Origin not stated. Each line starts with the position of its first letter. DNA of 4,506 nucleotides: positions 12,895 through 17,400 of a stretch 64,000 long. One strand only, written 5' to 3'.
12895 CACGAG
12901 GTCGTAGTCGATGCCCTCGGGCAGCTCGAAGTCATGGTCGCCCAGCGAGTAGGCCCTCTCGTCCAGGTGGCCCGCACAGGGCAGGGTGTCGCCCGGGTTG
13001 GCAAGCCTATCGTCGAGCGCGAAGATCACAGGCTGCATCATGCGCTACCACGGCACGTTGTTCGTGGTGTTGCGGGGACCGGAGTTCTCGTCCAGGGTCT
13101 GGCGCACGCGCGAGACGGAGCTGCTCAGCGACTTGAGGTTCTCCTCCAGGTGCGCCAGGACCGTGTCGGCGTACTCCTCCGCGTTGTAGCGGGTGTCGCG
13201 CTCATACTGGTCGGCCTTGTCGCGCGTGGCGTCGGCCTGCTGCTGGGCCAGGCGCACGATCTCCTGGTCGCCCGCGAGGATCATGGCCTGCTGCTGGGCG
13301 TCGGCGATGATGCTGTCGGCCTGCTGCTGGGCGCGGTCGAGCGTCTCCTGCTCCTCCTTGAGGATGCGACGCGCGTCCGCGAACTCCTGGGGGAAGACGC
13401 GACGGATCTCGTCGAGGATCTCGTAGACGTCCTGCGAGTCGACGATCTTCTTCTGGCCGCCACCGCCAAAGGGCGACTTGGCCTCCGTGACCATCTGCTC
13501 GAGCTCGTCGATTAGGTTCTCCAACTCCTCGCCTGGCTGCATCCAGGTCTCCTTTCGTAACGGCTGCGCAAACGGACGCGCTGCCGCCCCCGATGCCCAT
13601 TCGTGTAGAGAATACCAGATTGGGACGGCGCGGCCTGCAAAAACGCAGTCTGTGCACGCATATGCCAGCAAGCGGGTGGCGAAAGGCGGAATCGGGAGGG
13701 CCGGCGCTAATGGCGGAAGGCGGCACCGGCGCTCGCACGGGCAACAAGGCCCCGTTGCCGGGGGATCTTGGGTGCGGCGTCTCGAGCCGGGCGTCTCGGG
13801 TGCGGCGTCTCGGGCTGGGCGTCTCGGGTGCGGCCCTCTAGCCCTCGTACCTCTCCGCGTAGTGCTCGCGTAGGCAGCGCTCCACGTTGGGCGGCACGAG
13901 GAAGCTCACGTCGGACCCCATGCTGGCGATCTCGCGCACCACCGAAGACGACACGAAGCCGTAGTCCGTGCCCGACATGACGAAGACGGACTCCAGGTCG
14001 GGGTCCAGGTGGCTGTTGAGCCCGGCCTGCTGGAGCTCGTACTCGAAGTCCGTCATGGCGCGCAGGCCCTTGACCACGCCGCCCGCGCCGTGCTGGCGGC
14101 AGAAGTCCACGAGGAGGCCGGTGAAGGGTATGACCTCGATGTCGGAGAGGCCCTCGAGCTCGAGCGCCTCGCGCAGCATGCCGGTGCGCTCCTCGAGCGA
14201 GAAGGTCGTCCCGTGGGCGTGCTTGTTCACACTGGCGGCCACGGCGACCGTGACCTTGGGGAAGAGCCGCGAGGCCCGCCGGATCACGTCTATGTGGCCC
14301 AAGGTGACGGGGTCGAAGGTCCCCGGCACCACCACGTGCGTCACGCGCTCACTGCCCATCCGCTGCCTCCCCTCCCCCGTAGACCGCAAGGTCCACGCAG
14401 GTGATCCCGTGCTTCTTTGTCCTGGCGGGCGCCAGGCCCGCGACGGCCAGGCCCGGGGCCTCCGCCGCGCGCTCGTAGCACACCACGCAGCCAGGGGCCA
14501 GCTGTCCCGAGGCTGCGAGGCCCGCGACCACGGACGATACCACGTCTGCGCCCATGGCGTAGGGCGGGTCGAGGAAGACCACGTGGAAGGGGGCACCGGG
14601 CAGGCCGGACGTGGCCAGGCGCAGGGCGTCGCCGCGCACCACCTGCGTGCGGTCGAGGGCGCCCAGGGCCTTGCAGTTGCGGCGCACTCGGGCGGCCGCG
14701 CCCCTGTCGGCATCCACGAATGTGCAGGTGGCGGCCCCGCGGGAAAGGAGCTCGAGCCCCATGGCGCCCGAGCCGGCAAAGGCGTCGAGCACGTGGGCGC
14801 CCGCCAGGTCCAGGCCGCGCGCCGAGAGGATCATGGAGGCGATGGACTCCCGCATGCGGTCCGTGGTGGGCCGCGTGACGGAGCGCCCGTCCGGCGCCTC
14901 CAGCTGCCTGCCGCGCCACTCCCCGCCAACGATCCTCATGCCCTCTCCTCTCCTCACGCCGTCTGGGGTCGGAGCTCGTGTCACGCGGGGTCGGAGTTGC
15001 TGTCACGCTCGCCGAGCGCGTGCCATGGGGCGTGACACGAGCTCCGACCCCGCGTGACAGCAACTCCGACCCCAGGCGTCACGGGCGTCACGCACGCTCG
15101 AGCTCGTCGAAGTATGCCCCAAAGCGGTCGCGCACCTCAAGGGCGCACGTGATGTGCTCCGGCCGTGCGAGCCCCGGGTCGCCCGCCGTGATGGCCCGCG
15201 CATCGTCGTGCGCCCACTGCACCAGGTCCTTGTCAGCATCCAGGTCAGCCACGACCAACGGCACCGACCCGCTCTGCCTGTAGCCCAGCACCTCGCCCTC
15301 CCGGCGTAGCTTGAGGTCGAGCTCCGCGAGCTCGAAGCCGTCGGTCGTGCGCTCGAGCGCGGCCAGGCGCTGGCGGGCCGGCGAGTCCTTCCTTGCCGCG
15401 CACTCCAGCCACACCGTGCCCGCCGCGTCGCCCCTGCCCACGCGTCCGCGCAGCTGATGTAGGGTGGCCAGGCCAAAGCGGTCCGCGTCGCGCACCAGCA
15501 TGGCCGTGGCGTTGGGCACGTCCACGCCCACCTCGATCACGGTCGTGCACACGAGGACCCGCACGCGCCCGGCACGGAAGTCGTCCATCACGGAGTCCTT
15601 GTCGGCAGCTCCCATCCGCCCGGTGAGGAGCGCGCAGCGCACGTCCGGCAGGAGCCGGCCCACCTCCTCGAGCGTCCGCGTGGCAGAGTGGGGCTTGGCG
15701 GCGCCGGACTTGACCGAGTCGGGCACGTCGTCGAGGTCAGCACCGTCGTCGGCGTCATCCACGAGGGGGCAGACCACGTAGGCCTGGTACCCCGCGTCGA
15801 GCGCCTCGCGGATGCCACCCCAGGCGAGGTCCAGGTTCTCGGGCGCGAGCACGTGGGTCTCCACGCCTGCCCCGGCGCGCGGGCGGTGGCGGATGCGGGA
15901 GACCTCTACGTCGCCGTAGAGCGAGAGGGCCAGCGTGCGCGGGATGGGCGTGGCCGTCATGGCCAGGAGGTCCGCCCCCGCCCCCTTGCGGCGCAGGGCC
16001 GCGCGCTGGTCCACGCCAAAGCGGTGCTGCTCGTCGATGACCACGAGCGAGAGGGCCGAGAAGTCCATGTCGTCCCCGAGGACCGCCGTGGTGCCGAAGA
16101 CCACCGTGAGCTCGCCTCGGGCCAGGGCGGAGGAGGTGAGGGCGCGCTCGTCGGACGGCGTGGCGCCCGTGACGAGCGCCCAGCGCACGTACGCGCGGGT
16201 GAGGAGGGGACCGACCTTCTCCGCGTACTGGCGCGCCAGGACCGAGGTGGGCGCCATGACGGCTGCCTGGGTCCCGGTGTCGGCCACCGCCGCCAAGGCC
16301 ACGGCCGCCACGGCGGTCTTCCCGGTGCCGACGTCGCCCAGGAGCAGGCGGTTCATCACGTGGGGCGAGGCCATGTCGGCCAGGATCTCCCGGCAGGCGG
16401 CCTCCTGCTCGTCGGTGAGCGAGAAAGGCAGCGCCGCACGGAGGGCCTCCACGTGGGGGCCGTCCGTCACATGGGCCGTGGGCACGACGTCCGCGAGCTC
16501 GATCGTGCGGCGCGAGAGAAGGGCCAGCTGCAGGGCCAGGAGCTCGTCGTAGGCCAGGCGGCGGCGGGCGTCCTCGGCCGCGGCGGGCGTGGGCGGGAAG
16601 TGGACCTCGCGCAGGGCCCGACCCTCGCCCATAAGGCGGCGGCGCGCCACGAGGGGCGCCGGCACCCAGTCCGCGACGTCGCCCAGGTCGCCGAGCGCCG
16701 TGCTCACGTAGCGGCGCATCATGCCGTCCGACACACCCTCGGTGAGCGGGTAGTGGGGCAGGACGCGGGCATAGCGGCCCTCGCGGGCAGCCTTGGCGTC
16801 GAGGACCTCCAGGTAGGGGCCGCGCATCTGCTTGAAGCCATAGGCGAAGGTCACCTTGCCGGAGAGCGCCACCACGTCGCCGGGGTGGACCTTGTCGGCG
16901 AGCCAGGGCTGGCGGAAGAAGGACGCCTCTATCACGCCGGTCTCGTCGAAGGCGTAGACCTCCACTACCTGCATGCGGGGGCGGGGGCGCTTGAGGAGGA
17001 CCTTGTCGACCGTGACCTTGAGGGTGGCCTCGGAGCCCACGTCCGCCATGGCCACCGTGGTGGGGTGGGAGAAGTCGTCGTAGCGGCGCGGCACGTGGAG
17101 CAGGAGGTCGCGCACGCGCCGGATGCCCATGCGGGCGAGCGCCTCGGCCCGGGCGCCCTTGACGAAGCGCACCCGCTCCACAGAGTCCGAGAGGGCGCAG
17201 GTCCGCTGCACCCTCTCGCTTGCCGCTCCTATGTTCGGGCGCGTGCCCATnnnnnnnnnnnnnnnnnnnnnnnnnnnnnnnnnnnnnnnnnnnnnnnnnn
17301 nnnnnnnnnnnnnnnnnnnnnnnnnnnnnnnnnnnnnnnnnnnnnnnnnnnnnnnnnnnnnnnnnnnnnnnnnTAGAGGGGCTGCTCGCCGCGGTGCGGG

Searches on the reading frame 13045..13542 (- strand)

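Call 87: search_protein_families(library=pfam, proteins=[window:13045-13542:-], max_evalue=0.1)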
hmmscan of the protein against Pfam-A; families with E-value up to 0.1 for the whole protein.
window:13045-13542:- (165 aa): 11 families
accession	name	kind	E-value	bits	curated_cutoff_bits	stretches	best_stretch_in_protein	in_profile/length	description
PF05335.18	DUF745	-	0.0016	18.6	33.3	1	9-108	62-161/183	Protein of unknown function (DUF745)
PF22738.1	NNH7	-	0.0042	17.7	27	1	53-130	5-89/225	NACHT N-terminal Helical domain 7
PF24627.1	PUMA_CC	-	0.007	16.8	30.1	1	30-76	14-60/74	PUMA coiled-coil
PF12072.13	RNase_Y_N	-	0.014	15.3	32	1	64-153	25-111/201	RNase Y N-terminal region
PF05994.16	FragX_IP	-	0.014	13.7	23.3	1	78-152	57-131/886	Cytoplasmic Fragile-X interacting family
PF17107.11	SesA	-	0.026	15.1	26.3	0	35-105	10-75/122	N-terminal domain on NACHT_NTPase and P-loop NTPases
PF14362.11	DUF4407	-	0.047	13.4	31.3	1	41-152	123-234/297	Domain of unknown function (DUF4407)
PF00430.23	ATP-synt_B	-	0.057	13.9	28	0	55-140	47-123/132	ATP synthase B/B' CF(0)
PF10154.14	Fy-3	-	0.076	12.5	25.8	1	52-153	107-216/498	Ferry endosomal RAB5 effector complex subunit 3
PF15011.11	CA109-like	-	0.08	13.2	27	0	100-149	43-92/161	Ribosome biogenesis protein C1orf109-like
PF25034.1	Spectrin_SYNE1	-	0.089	12.9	35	1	92-152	35-96/188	Nesprin-1, spectrin repeats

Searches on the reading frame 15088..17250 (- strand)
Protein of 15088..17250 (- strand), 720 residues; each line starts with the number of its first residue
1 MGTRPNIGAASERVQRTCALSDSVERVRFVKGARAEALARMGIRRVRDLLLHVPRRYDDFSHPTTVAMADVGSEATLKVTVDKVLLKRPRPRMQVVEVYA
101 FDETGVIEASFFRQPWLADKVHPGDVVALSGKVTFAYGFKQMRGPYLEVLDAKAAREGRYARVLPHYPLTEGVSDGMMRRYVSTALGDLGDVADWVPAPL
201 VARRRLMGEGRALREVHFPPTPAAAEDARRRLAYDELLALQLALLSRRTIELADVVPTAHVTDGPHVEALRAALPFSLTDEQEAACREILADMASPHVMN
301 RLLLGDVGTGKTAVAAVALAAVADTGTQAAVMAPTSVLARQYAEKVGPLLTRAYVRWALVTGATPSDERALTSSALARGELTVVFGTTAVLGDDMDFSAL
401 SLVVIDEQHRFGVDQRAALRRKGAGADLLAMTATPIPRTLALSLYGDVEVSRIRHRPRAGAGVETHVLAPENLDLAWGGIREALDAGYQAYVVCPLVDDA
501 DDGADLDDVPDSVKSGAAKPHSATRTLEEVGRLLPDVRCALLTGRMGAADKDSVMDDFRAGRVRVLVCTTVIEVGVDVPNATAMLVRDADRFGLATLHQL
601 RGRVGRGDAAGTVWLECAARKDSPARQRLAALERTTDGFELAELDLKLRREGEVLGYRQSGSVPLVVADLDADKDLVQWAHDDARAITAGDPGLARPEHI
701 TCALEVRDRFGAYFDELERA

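Call 21: find_homologous_proteins(query=window:15088-17250:-, max_evalue=1e-50)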
Query window:15088-17250:- (720 aa): 7979 proteins with E <= 1e-50 among 8000 candidates; the best 120 are listed.
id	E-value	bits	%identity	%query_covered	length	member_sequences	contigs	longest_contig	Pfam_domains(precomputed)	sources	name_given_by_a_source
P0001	0.0e+0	1575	100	100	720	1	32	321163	PF00270.36,PF13604.13,PF17191.11,PF00271.38,PF19833.5,PF04851.22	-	-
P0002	0.0e+0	1122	74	100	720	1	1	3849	PF00270.36,PF13604.13,PF17191.11,PF00271.38,PF01336.32,PF19833.5,PF04851.22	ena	-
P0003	0.0e+0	1119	73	100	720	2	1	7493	PF00270.36,PF13604.13,PF17191.11,PF00271.38,PF01336.32,PF19833.5,PF04851.22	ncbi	-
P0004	0.0e+0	1109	73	100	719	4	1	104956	PF00270.36,PF13604.13,PF17191.11,PF00271.38,PF01336.32,PF19833.5,PF04851.22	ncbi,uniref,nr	ncbi:ATP-dependent DNA helicase RecG [Olsenella uli]|uniref:ATP-dependent DNA helicase RecG n=1 Tax=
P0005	0.0e+0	1107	71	100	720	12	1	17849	PF00270.36,PF13604.13,PF17191.11,PF00271.38,PF01336.32,PF19833.5,PF04851.22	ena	-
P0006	0.0e+0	1106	72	100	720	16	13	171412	PF00270.36,PF13604.13,PF17191.11,PF00271.38,PF01336.32,PF19833.5,PF04851.22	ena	-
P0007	0.0e+0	1106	72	100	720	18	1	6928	PF00270.36,PF13604.13,PF17191.11,PF00271.38,PF01336.32,PF19833.5,PF04851.22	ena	-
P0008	0.0e+0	1106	73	100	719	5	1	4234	PF00270.36,PF13604.13,PF17191.11,PF00271.38,PF01336.32,PF19833.5,PF04851.22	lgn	-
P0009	0.0e+0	1106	72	100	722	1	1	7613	PF00270.36,PF13604.13,PF17191.11,PF00271.38,PF01336.32,PF19833.5,PF04851.22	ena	-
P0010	0.0e+0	1105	72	100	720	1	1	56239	PF00270.36,PF13604.13,PF17191.11,PF00271.38,PF19833.5,PF04851.22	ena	-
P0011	0.0e+0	1104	72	100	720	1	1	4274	PF00270.36,PF13604.13,PF17191.11,PF00271.38,PF01336.32,PF19833.5,PF04851.22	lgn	-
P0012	0.0e+0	1104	72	100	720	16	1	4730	PF00270.36,PF13604.13,PF17191.11,PF00271.38,PF19833.5,PF04851.22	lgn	-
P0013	0.0e+0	1104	71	100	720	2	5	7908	PF00270.36,PF13604.13,PF17191.11,PF00271.38,PF01336.32,PF19833.5,PF04851.22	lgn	-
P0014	0.0e+0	1103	73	100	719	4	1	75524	PF00270.36,PF13604.13,PF17191.11,PF00271.38,PF01336.32,PF19833.5,PF04851.22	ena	-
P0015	0.0e+0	1102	72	100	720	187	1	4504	PF00270.36,PF13604.13,PF17191.11,PF00271.38,PF19833.5,PF04851.22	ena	-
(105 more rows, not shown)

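Call 22: find_encoding_contigs(protein=P0006, flank=10000, max_places=2)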
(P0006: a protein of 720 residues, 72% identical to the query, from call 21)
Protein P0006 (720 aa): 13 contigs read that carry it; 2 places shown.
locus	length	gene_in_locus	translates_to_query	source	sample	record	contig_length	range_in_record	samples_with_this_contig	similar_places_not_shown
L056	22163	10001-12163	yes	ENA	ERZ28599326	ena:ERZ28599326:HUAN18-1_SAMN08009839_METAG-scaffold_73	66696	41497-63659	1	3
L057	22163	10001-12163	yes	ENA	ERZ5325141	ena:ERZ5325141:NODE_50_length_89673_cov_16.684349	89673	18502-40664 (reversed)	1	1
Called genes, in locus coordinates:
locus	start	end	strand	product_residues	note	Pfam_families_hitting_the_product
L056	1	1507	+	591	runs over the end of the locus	PF00664:ABC_membrane, PF00005:ABC_tran, PF02463:SMC_N (faint)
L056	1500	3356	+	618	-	PF00664:ABC_membrane, PF00005:ABC_tran, PF13304:AAA_21 (faint)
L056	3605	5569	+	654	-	PF18885:DUF5648, PF01473:Choline_bind_1 (faint), PF19127:Choline_bind_3, PF00877:NLPC_P60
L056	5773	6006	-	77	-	PF09723:Zn_ribbon_8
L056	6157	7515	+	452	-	PF00702:Hydrolase, PF12710:HAD, PF13419:HAD_2, PF04263:TPK_catalytic, PF04265:TPK_B1_binding (weak)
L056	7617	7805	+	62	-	PF00830:Ribosomal_L28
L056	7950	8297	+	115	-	PF03780:Asp23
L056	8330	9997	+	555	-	PF02734:Dak2, PF21645:FakA-like_M, PF13684:FakA-like_C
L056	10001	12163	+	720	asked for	PF17191:RecG_wedge, PF01336:tRNA_anti-codon (weak), PF00270:DEAD, PF04851:ResIII, PF13604:AAA_30 (weak), PF00271:Helicase_C, PF19833:RecG_dom3_C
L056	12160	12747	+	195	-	PF03602:Cons_hypoth95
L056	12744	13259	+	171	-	PF01467:CTP_transf_like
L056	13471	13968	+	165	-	-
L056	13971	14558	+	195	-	PF02620:YceD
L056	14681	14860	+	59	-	PF01783:Ribosomal_L32p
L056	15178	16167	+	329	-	PF02504:FA_synthesis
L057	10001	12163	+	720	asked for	PF17191:RecG_wedge, PF01336:tRNA_anti-codon (weak), PF00270:DEAD, PF04851:ResIII, PF13604:AAA_30 (weak), PF00271:Helicase_C, PF19833:RecG_dom3_C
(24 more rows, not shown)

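Call 23: find_encoding_contigs(protein=P0004, flank=10000, max_places=2)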
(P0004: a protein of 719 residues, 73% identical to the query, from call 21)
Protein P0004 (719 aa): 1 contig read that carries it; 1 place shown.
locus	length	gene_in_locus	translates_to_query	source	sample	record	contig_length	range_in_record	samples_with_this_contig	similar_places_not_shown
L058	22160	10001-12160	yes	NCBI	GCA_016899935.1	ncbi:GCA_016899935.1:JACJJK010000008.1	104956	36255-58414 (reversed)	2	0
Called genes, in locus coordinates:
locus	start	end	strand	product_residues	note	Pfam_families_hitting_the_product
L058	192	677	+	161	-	PF01047:MarR (weak), PF12802:MarR_2, PF13463:HTH_27 (weak)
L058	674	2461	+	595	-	PF00664:ABC_membrane, PF00005:ABC_tran, PF02463:SMC_N (faint)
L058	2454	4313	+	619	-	PF00664:ABC_membrane, PF13401:AAA_22 (faint), PF00005:ABC_tran, PF13304:AAA_21 (faint)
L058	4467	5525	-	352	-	-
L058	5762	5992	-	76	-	PF09723:Zn_ribbon_8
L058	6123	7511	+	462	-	PF00702:Hydrolase, PF12710:HAD, PF13419:HAD_2, PF04263:TPK_catalytic, PF04265:TPK_B1_binding (weak)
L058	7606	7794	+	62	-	PF00830:Ribosomal_L28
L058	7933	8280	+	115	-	PF03780:Asp23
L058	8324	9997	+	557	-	PF02734:Dak2, PF21645:FakA-like_M, PF13684:FakA-like_C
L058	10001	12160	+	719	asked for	PF17191:RecG_wedge, PF01336:tRNA_anti-codon (weak), PF00270:DEAD, PF04851:ResIII, PF13604:AAA_30 (weak), PF00271:Helicase_C, PF19833:RecG_dom3_C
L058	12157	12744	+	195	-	PF03602:Cons_hypoth95, PF13649:Methyltransf_25 (weak)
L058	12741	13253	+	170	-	PF01467:CTP_transf_like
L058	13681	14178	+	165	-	-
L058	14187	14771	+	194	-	PF02620:YceD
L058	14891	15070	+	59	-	PF01783:Ribosomal_L32p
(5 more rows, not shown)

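Call 44: find_encoding_contigs(protein=P0001, flank=10000, max_places=4)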
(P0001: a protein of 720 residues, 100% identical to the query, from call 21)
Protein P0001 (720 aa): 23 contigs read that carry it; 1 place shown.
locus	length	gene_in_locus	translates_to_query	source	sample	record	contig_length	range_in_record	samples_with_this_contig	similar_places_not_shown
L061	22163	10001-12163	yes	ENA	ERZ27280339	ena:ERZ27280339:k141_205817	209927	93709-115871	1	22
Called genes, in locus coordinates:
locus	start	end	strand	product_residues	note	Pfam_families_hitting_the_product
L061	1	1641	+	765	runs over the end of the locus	PF17764:PriA_3primeBD, PF04851:ResIII, PF00270:DEAD, PF18319:Zn_ribbon_PriA (weak), PF00271:Helicase_C, PF18074:PriA_C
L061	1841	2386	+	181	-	PF01327:Pep_deformylase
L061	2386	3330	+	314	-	PF00551:Formyl_trans_N, PF02911:Formyl_trans_C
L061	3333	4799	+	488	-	PF01029:NusB, PF13578:Methyltransf_24 (faint), PF01189:Methyltr_RsmB-F, PF13649:Methyltransf_25 (faint), PF13847:Methyltransf_31 (weak)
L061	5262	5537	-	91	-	PF09723:Zn_ribbon_8, PF24441:DUF7560 (faint)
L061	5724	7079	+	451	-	PF00702:Hydrolase, PF12710:HAD, PF13419:HAD_2, PF04263:TPK_catalytic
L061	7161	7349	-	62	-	PF00830:Ribosomal_L28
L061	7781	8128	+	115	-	PF03780:Asp23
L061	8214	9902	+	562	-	PF02734:Dak2, PF21645:FakA-like_M, PF13684:FakA-like_C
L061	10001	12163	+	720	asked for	PF17191:RecG_wedge, PF00270:DEAD, PF04851:ResIII, PF13604:AAA_30 (weak), PF00271:Helicase_C, PF19833:RecG_dom3_C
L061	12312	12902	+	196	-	PF03602:Cons_hypoth95, PF05175:MTS (faint), PF13649:Methyltransf_25 (weak)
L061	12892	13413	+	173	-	PF01467:CTP_transf_like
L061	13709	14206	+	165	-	-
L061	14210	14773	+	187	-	PF02620:YceD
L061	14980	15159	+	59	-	PF01783:Ribosomal_L32p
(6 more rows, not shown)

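Call 78: find_encoding_contigs(protein=P0003, flank=10000, max_places=2)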
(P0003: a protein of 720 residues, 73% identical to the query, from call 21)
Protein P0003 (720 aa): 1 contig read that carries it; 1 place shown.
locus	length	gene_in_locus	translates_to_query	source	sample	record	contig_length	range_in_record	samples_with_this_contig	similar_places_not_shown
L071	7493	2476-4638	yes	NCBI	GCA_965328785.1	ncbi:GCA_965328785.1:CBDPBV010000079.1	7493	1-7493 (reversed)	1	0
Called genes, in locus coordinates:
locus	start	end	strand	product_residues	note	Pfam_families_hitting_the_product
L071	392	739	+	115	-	PF03780:Asp23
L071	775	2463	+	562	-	PF02734:Dak2, PF21645:FakA-like_M, PF13684:FakA-like_C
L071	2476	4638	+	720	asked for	PF17191:RecG_wedge, PF01336:tRNA_anti-codon, PF00270:DEAD, PF04851:ResIII, PF13604:AAA_30, PF00271:Helicase_C, PF19833:RecG_dom3_C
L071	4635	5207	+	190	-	PF03602:Cons_hypoth95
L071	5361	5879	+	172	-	PF01467:CTP_transf_like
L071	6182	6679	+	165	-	-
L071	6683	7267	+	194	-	PF02620:YceD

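Call 79: find_encoding_contigs(protein=P0002, flank=10000, max_places=2)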
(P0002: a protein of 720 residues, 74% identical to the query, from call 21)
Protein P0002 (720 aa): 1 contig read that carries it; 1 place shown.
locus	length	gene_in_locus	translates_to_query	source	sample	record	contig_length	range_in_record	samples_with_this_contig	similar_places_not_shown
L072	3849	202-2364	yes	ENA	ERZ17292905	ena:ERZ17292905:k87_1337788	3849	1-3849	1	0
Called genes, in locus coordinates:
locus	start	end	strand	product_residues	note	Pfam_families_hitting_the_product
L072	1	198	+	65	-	?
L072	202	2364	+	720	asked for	PF17191:RecG_wedge, PF01336:tRNA_anti-codon (weak), PF00270:DEAD, PF04851:ResIII, PF13604:AAA_30 (weak), PF00271:Helicase_C, PF19833:RecG_dom3_C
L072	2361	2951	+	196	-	PF03602:Cons_hypoth95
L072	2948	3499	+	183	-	PF01467:CTP_transf_like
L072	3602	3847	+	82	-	?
